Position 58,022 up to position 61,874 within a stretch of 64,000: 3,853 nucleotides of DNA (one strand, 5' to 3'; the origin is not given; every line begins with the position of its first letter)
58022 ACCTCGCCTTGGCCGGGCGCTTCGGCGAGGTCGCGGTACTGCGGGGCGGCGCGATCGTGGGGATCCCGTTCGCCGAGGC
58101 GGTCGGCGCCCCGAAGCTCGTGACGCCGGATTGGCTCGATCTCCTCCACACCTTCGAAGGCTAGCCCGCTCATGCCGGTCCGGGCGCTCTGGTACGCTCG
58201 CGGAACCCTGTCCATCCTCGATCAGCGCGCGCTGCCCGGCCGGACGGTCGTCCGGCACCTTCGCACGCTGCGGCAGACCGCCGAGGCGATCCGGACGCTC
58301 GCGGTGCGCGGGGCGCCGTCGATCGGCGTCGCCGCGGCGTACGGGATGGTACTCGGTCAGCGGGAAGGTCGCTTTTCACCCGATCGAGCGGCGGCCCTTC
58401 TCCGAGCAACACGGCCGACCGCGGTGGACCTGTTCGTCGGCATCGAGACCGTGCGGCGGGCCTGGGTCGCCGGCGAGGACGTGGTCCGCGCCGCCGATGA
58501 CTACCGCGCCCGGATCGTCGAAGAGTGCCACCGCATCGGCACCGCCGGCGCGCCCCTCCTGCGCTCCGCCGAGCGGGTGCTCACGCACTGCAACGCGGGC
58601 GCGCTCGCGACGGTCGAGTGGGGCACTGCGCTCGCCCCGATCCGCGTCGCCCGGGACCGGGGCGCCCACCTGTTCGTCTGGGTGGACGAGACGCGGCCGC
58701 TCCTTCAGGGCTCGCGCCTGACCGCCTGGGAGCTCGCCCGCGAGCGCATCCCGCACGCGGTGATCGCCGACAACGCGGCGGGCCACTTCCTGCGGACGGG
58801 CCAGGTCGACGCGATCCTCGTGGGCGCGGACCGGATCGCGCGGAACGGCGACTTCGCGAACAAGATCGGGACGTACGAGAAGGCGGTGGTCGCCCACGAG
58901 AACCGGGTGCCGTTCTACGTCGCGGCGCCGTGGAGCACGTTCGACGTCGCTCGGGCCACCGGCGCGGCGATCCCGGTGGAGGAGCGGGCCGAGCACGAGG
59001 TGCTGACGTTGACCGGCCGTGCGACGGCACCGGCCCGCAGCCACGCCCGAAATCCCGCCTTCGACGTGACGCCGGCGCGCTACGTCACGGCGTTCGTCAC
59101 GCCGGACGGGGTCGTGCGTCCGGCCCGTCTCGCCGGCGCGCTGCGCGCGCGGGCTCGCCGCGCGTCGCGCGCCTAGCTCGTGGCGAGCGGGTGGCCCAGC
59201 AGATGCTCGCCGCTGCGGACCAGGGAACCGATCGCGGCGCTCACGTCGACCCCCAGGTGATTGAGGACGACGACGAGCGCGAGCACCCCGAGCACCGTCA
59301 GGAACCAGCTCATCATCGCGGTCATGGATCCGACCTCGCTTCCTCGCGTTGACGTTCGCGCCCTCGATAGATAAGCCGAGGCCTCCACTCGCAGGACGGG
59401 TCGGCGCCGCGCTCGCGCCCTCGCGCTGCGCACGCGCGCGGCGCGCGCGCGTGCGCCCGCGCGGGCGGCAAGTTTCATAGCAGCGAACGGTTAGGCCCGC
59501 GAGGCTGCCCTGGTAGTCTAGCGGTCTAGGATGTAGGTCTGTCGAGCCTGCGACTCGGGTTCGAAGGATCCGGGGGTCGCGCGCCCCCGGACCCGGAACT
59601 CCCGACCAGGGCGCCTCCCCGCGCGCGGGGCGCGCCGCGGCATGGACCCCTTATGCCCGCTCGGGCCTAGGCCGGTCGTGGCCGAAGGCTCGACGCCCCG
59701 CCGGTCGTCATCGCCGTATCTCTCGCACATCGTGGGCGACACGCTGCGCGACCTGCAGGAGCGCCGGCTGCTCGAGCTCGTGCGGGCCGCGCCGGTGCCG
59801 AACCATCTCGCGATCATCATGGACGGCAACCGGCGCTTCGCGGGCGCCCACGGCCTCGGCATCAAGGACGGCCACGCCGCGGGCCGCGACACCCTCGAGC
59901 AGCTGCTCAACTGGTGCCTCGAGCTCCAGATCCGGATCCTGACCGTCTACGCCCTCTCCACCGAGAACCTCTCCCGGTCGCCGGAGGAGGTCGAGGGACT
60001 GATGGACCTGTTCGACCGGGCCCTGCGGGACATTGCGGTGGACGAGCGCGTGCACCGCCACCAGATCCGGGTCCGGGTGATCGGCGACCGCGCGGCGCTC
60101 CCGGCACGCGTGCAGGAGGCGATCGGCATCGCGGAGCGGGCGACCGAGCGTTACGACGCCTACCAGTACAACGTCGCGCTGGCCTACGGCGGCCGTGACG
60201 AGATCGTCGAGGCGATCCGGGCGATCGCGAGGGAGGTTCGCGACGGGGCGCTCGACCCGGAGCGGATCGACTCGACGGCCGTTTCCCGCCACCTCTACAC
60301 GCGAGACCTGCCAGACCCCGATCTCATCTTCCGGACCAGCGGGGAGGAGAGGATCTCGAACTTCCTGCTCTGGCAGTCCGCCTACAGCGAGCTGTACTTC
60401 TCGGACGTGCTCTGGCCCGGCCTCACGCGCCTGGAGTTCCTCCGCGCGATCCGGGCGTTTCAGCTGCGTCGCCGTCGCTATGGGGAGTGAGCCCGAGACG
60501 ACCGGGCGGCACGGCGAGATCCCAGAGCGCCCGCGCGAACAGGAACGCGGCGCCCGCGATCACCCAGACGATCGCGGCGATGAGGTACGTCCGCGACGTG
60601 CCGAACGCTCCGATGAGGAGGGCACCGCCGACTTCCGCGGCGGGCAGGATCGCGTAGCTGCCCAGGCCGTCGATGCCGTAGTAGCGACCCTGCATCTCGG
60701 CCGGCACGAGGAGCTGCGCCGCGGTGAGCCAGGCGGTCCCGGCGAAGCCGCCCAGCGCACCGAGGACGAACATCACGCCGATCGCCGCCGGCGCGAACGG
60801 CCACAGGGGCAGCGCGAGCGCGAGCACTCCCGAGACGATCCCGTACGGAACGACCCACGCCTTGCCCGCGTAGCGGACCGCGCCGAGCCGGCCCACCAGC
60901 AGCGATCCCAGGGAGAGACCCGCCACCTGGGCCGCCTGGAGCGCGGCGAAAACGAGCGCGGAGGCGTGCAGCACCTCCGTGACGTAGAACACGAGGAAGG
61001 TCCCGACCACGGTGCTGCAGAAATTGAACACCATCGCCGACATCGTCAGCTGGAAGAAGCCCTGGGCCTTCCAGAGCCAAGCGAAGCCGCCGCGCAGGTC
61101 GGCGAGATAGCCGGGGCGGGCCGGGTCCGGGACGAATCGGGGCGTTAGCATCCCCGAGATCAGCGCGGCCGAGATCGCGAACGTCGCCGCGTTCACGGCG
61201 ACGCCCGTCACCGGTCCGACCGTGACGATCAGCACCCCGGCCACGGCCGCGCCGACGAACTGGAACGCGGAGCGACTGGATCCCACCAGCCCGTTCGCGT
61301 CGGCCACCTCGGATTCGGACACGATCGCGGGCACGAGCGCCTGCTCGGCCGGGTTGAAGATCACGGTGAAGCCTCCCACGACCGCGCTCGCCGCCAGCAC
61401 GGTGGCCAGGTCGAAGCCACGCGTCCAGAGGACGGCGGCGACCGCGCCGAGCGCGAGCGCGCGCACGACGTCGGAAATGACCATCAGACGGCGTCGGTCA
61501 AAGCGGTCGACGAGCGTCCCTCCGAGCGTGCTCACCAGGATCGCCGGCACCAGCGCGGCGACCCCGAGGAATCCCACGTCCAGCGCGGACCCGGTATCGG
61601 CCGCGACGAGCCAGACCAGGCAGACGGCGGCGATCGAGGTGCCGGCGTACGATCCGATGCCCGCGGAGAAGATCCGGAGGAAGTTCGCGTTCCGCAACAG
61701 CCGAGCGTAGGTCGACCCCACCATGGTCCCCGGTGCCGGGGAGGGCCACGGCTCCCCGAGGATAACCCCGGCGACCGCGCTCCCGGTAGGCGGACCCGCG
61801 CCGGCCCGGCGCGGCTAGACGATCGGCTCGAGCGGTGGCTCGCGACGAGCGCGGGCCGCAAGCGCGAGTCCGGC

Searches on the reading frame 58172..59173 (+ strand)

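Call 58: search_protein_families(library=pfam, proteins=[window:58172-59173:+], max_evalue=0.0001)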
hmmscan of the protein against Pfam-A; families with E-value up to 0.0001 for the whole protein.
window:58172-59173:+ (334 aa): 1 family
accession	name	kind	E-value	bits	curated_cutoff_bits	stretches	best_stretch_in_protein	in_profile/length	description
PF01008.23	IF-2B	-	1.5e-67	228.2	22.4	1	45-317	2-280/280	Initiation factor 2 subunit family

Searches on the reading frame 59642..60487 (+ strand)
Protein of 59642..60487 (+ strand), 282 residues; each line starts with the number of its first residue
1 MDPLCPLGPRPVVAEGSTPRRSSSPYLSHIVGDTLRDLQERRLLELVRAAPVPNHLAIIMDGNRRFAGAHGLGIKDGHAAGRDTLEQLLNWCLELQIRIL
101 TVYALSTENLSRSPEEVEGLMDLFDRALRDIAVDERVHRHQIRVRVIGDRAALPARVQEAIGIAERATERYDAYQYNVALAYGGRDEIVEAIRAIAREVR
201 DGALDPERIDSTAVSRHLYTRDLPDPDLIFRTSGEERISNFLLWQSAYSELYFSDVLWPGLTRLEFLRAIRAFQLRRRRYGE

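Call 60: search_protein_families(library=pfam, proteins=[window:59642-60487:+], max_evalue=0.0001)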
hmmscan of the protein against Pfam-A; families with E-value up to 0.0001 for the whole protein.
window:59642-60487:+ (282 aa): 1 family
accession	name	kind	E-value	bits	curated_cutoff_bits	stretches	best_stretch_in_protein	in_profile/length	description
PF01255.24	Prenyltransf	-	1.5e-77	260.5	27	1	59-281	1-219/219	Putative undecaprenyl diphosphate synthase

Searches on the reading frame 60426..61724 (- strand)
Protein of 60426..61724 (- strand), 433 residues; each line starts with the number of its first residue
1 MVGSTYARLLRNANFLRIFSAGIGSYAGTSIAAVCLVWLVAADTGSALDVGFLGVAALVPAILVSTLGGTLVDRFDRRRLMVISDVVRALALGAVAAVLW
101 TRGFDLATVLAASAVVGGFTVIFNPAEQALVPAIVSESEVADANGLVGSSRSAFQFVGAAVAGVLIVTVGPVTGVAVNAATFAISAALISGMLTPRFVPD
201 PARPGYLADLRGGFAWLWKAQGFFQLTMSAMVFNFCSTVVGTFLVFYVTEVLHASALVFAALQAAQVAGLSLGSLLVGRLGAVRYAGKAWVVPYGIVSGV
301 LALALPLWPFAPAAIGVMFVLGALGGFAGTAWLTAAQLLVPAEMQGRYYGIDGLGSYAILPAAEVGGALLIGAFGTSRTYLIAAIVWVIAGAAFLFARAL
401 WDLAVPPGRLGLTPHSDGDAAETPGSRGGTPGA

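Call 60: search_protein_families(library=pfam, proteins=[window:60426-61724:-], max_evalue=0.0001)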
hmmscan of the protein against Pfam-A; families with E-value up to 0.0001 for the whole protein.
window:60426-61724:- (433 aa): 2 families
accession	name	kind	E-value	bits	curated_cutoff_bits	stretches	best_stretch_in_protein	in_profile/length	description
PF07690.21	MFS_1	-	1.4e-25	90.4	33.4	1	19-356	2-339/347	Major Facilitator Superfamily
PF05977.19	MFS_3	-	6.3e-18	64.9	27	1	10-396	7-392/524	Transmembrane secretion effector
